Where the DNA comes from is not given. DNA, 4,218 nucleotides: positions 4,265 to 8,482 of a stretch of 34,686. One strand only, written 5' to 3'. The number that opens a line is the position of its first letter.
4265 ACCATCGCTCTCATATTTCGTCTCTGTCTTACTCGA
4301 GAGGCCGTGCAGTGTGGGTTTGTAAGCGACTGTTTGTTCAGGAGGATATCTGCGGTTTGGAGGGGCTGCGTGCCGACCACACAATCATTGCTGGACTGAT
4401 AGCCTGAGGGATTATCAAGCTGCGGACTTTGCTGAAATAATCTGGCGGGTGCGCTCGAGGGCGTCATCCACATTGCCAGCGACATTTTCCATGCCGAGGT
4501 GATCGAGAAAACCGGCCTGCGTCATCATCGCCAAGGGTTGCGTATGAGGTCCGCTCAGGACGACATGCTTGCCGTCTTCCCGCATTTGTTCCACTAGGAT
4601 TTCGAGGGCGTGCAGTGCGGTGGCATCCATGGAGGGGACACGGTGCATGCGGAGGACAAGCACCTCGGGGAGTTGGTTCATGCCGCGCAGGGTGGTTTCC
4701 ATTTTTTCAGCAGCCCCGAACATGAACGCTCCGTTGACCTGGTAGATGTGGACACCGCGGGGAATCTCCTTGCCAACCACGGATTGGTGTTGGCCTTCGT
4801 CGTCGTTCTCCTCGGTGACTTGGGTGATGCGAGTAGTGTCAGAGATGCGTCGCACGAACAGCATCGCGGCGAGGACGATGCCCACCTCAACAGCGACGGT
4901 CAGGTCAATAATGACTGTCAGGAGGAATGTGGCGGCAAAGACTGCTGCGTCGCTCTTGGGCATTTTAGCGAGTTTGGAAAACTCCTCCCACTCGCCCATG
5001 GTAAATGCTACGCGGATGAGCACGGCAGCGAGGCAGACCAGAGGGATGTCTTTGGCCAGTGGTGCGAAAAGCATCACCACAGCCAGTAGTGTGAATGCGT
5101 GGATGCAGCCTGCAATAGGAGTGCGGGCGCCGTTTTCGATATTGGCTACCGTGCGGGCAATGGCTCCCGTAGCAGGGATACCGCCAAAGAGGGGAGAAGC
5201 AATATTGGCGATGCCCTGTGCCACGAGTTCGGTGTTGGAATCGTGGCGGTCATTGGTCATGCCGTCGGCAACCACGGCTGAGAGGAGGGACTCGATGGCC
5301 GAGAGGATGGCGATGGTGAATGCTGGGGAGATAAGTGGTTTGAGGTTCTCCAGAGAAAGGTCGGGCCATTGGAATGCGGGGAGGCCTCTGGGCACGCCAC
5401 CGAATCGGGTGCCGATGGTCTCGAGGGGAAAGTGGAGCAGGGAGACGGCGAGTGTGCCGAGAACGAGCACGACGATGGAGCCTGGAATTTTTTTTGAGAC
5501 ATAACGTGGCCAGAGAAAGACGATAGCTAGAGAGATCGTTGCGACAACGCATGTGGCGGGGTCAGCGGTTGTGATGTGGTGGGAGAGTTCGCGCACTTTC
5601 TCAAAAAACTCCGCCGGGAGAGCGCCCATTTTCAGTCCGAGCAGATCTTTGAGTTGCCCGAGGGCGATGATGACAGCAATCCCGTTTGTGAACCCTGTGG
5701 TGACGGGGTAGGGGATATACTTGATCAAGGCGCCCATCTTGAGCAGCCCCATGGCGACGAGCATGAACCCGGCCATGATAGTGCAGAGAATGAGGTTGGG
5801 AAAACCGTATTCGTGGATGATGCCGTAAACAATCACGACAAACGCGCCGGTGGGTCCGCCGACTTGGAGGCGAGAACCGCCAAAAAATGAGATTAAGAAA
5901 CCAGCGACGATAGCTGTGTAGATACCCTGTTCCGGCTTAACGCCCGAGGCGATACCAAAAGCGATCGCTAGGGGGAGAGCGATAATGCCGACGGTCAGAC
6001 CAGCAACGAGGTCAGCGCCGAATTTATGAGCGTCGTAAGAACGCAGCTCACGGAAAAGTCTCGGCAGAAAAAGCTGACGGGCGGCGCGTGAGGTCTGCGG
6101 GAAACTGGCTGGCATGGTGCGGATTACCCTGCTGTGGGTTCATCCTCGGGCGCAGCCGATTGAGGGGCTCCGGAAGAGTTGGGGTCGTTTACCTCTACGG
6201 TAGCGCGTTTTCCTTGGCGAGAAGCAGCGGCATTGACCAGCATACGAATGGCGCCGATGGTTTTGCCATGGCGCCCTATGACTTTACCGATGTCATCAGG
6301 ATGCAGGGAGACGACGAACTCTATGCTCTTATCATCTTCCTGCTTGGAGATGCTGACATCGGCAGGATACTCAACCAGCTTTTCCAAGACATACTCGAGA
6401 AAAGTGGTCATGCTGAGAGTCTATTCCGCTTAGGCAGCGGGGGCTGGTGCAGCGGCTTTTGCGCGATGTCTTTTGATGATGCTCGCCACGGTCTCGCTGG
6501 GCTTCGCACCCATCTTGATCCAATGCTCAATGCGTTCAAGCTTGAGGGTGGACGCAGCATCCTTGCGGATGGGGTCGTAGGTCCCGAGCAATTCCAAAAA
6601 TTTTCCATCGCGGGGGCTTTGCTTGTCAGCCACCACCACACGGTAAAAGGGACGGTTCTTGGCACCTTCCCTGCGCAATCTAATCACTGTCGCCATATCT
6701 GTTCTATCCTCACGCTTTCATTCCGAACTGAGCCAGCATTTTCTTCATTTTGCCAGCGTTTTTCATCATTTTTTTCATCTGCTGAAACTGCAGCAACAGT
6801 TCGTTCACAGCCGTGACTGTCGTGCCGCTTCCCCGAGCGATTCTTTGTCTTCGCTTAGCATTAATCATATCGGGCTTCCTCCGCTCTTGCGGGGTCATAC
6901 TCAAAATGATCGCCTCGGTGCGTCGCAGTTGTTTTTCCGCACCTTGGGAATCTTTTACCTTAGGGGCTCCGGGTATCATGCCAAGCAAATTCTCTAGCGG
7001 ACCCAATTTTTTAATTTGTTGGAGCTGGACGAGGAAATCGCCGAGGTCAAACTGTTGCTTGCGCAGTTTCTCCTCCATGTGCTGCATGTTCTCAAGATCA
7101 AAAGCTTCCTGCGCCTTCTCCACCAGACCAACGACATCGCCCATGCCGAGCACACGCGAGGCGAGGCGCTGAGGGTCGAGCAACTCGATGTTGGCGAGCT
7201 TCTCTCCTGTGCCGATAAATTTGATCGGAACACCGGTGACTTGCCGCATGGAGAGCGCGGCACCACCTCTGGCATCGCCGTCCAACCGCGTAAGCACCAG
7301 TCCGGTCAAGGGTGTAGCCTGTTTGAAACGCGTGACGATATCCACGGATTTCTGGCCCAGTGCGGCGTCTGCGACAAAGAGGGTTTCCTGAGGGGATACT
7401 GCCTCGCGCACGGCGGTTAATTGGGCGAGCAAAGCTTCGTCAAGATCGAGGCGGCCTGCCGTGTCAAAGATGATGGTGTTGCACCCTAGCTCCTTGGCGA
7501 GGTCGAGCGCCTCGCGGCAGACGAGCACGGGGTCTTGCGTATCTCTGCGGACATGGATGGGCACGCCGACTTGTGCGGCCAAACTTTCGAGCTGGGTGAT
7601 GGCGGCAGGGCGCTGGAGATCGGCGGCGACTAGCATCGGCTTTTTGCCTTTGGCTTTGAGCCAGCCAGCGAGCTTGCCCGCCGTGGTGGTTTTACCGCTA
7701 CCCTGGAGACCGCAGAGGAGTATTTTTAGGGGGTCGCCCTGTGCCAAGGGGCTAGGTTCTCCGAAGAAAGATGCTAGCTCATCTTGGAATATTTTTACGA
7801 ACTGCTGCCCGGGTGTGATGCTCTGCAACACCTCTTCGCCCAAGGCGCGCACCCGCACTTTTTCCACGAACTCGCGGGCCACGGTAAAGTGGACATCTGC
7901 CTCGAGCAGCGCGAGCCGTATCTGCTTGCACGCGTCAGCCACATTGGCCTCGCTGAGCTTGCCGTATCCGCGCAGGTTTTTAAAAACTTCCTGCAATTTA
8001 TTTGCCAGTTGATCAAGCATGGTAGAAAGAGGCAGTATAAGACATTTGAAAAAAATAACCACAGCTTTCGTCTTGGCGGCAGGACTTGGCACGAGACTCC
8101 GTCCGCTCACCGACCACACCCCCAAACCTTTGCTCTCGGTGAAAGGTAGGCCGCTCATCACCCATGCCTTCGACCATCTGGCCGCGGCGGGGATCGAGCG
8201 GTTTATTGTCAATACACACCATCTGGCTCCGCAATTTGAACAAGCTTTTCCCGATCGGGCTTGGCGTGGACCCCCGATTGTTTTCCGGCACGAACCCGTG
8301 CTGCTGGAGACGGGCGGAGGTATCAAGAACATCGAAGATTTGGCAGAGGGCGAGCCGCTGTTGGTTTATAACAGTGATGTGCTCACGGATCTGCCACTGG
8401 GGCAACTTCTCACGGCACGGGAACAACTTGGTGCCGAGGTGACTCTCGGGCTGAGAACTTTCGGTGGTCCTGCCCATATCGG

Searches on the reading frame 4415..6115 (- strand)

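Call 6: search_protein_families(library=pfam, proteins=[window:4415-6115:-], max_evalue=0.001)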
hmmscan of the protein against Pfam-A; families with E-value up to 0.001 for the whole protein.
window:4415-6115:- (566 aa): 4 families
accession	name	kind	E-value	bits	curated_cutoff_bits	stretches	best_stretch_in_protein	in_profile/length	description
PF00916.26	Sulfate_transp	-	7.1e-91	305.2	23.2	1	32-396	1-380/380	Sulfate permease family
PF01740.26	STAS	-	7.4e-13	48.6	22.6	1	450-552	5-106/106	STAS domain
PF13466.11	STAS_2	-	6.7e-05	23.4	29.2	1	468-536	11-79/80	STAS domain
PF16983.11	MFS_MOT1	-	0.00059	20.6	30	1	277-372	14-110/111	Molybdate transporter of MFS superfamily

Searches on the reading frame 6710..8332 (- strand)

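Call 6: search_protein_families(library=pfam, proteins=[window:6710-8332:-], max_evalue=0.001)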
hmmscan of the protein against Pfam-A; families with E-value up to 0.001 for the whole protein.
window:6710-8332:- (540 aa): 5 families
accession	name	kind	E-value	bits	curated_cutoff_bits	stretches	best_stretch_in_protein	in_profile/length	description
PF00448.28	SRP54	-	2.5e-64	217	22.7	1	203-395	3-195/196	SRP54-type protein, GTPase domain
PF02978.25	SRP_SPB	-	6.3e-36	123.1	27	1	427-523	1-91/91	Signal peptide binding domain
PF02881.24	SRP54_N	-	1.8e-20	73.4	22.4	1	109-186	1-75/75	SRP54-type protein, helical bundle domain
PF01656.29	CbiA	-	4.3e-06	27.1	25.4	1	211-357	9-90/125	CobQ/CobB/MinD/ParA nucleotide binding domain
PF13401.12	AAA_22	-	8.7e-05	23.3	27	1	204-306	8-105/130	AAA domain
